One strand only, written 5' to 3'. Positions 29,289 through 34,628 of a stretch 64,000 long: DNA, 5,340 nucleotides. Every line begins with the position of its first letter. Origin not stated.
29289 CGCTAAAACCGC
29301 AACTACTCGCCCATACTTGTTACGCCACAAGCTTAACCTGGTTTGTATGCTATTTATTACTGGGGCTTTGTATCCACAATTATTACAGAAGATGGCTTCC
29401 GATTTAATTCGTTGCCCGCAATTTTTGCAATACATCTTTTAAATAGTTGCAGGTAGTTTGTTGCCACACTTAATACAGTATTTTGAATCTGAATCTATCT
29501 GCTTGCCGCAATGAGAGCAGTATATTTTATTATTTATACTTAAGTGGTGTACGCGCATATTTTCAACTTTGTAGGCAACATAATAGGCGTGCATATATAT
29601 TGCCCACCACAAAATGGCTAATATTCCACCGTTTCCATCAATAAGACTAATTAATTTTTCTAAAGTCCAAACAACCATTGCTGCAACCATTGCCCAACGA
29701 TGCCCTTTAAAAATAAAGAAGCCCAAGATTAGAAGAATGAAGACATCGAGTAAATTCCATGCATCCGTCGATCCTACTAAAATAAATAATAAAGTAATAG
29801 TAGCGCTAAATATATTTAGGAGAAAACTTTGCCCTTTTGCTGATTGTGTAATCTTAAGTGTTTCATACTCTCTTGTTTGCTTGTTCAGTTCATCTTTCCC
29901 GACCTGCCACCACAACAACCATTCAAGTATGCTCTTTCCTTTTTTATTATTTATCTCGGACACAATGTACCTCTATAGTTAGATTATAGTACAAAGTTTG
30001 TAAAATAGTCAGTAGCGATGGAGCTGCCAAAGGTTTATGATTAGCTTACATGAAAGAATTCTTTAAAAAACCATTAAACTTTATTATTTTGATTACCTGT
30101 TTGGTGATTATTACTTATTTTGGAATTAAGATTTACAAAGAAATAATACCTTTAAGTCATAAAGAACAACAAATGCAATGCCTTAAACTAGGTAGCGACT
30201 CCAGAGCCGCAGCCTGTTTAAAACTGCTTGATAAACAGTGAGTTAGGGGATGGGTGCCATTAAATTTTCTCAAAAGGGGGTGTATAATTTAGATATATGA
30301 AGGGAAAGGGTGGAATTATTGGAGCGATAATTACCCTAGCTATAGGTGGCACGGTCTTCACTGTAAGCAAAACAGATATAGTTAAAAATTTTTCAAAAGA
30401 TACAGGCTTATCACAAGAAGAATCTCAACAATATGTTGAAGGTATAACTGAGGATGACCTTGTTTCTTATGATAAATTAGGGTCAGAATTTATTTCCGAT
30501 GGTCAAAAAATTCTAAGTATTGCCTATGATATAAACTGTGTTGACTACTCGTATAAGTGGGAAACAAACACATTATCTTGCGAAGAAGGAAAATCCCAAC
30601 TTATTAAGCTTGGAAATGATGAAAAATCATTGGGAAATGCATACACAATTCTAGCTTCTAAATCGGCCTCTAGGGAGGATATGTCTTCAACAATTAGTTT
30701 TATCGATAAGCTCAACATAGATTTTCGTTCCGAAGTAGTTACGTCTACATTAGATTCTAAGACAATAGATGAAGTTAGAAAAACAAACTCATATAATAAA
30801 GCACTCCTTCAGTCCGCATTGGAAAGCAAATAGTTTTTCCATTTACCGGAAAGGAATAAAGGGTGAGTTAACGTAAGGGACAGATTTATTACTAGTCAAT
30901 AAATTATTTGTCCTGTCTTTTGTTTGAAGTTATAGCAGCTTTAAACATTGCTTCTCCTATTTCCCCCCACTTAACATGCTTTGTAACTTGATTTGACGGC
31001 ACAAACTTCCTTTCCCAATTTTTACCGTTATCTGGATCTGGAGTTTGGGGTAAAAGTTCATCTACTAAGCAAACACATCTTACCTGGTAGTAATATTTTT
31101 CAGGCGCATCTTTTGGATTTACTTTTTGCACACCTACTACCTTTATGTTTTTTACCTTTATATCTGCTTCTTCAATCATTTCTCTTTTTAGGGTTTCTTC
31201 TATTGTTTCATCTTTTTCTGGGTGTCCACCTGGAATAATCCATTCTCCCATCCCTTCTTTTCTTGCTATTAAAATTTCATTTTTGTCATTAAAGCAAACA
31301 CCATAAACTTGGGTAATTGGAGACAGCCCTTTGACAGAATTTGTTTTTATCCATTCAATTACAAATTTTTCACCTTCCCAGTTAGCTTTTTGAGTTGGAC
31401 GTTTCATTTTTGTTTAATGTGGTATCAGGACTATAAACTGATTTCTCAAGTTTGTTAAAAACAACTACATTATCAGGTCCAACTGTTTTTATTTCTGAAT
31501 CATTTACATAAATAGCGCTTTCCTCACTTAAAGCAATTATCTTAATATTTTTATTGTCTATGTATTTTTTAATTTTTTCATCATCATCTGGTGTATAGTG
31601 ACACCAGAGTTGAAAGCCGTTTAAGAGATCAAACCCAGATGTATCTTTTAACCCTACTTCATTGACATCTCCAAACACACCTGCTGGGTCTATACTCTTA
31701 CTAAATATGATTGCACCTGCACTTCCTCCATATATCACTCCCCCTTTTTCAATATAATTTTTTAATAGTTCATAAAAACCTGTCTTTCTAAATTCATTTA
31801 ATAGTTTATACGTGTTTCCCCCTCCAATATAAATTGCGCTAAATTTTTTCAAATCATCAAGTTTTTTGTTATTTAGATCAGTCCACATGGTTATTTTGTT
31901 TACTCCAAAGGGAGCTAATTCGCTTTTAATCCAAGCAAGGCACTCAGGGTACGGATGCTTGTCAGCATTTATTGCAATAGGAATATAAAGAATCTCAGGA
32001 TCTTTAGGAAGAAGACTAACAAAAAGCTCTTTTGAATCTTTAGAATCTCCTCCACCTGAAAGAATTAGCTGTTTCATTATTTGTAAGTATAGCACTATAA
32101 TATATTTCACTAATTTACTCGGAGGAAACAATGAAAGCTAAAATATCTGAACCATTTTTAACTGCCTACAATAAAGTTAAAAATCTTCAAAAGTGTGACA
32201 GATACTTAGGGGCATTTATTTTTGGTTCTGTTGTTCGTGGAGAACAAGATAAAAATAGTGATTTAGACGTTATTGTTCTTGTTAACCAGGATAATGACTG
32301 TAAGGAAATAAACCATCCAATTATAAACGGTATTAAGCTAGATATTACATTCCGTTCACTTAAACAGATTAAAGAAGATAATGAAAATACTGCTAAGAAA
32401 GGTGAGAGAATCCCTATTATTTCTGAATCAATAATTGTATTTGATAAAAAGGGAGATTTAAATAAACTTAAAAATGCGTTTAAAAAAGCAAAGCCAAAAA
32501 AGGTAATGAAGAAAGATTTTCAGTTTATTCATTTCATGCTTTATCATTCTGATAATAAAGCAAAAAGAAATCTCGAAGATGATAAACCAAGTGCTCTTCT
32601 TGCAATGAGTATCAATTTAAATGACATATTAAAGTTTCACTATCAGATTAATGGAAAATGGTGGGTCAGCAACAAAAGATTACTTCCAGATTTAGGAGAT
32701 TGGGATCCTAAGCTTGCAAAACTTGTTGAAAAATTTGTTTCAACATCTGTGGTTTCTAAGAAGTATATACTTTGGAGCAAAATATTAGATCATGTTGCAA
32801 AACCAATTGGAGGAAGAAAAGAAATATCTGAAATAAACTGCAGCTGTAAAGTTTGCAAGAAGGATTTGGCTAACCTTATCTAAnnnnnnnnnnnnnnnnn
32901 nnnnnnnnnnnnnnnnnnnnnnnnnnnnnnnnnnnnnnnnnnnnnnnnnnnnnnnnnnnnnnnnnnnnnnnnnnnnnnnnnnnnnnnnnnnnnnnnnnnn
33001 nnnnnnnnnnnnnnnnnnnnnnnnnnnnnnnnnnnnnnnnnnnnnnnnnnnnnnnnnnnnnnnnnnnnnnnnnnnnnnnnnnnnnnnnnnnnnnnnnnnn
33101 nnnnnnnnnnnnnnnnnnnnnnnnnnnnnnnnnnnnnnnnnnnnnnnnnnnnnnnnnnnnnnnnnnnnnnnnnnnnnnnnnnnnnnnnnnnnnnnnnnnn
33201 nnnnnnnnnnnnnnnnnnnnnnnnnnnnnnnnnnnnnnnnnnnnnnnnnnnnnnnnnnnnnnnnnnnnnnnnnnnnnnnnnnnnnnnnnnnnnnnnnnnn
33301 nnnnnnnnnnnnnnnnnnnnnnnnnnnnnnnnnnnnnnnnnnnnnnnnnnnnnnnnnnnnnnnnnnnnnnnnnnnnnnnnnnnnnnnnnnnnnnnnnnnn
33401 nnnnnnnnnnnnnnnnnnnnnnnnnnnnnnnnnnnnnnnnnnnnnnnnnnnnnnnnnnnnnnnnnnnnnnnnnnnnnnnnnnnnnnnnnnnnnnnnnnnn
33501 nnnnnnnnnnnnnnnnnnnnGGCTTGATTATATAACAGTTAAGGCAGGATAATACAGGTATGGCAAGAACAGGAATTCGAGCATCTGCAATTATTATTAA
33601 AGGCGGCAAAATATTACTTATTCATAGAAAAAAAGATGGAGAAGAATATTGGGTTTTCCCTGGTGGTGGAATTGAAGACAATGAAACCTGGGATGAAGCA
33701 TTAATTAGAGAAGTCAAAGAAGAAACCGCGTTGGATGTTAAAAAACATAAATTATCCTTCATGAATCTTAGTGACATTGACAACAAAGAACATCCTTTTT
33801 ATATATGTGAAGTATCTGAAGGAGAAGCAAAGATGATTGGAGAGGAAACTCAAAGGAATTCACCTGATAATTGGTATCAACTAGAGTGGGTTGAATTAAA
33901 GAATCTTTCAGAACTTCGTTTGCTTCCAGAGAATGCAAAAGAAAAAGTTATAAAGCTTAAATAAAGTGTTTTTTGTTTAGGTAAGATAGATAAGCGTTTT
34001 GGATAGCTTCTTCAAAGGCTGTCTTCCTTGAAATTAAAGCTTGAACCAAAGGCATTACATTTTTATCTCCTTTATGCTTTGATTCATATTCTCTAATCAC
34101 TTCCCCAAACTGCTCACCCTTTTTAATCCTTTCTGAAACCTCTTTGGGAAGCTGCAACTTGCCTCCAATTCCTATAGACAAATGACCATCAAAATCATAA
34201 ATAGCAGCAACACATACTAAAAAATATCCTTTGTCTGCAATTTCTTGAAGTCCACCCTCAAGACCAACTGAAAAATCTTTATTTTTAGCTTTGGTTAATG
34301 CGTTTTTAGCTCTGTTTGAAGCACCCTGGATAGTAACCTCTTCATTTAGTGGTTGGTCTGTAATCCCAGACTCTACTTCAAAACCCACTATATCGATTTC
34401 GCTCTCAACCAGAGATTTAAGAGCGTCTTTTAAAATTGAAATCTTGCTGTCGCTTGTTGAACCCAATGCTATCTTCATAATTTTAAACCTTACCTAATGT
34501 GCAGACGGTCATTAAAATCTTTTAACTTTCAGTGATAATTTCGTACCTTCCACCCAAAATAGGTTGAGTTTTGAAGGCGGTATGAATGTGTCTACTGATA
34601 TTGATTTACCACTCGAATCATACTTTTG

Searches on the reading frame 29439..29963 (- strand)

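Call 70: search_protein_families(library=pfam, proteins=[window:29439-29963:-], max_evalue=0.0001)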
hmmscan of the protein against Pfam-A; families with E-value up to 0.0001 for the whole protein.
window:29439-29963:- (174 aa): 4 families
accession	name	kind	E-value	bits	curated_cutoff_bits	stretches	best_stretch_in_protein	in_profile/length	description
PF13240.11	Zn_Ribbon_1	-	3.4e-08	33.5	25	1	148-170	1-23/23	zinc-ribbon domain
PF13248.11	Zn_ribbon_3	-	2.5e-05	24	27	1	146-170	2-26/26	zinc-ribbon domain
PF17032.10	Zn_ribbon_15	-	3e-05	25.2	28.9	1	139-167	45-73/73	zinc-ribbon family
PF12773.13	DZR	-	7.4e-05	23.3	27.3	0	149-171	1-23/45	Double zinc ribbon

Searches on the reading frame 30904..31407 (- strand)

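Call 70: search_protein_families(library=pfam, proteins=[window:30904-31407:-], max_evalue=0.0001)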
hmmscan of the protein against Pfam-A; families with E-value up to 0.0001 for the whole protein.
window:30904-31407:- (167 aa): 1 family
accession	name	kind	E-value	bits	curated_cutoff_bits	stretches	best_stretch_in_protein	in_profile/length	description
PF00293.34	NUDIX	-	2.2e-15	57.3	21.1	1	34-143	6-122/134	NUDIX domain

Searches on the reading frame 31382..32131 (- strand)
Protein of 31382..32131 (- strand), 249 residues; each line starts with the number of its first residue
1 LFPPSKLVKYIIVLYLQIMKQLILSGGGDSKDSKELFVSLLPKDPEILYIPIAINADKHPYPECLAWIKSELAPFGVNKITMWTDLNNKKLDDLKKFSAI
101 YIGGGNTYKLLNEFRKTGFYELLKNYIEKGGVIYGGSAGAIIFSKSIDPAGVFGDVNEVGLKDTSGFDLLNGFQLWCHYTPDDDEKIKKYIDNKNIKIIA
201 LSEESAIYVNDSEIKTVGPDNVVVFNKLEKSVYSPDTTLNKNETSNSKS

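Call 70: search_protein_families(library=pfam, proteins=[window:31382-32131:-], max_evalue=0.0001)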
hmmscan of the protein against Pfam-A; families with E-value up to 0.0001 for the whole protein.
window:31382-32131:- (249 aa): 3 families
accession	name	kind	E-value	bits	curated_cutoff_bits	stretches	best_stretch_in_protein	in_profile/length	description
PF03575.23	Peptidase_S51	-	7.7e-26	91.5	23.9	1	23-216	3-205/206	Peptidase family S51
PF01174.25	SNO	-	3.8e-06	27.3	27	1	86-149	23-87/188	SNO glutamine amidotransferase family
PF07685.20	GATase_3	-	7.1e-05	23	27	0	83-158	29-107/196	CobB/CobQ-like glutamine amidotransferase domain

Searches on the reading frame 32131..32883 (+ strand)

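Call 58: search_protein_families(library=pfam, proteins=[window:32131-32883:+], max_evalue=0.001)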
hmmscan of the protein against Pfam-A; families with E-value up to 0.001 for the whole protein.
window:32131-32883:+ (250 aa): 2 families
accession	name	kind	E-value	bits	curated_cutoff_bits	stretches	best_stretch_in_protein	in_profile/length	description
PF01909.29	NTP_transf_2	-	8.8e-08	32.9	21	1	27-89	16-63/93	Nucleotidyltransferase domain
PF18765.7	Polbeta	-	3.6e-07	30.7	26.9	1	19-79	7-71/93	Polymerase beta, Nucleotidyltransferase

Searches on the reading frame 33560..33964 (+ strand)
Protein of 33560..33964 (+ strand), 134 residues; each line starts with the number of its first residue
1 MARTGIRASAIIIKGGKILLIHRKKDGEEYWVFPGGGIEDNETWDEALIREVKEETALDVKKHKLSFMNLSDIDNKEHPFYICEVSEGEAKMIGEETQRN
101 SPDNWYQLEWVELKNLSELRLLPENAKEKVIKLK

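Call 58: search_protein_families(library=pfam, proteins=[window:33560-33964:+], max_evalue=0.001)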
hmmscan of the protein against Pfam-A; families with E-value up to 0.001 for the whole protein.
window:33560-33964:+ (134 aa): 3 families
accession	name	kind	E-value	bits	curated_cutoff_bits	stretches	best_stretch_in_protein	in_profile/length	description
PF00293.34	NUDIX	-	1.4e-16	61.2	21.1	1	7-118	5-119/134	NUDIX domain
PF14815.12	NUDIX_4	-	4.4e-06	26.9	35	1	10-121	3-103/113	NUDIX domain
PF22327.2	Nudt16-like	-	0.00051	20.5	27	1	20-95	26-105/161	U8 snoRNA-decapping enzyme-like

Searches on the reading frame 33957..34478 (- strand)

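Call 58: search_protein_families(library=pfam, proteins=[window:33957-34478:-], max_evalue=0.001)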
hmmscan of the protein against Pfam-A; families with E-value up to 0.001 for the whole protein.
window:33957-34478:- (173 aa): 1 family
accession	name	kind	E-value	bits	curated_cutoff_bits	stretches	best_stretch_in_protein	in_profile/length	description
PF01931.24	NTPase_I-T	-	5.7e-34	117.8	25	1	6-164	1-159/162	Protein of unknown function DUF84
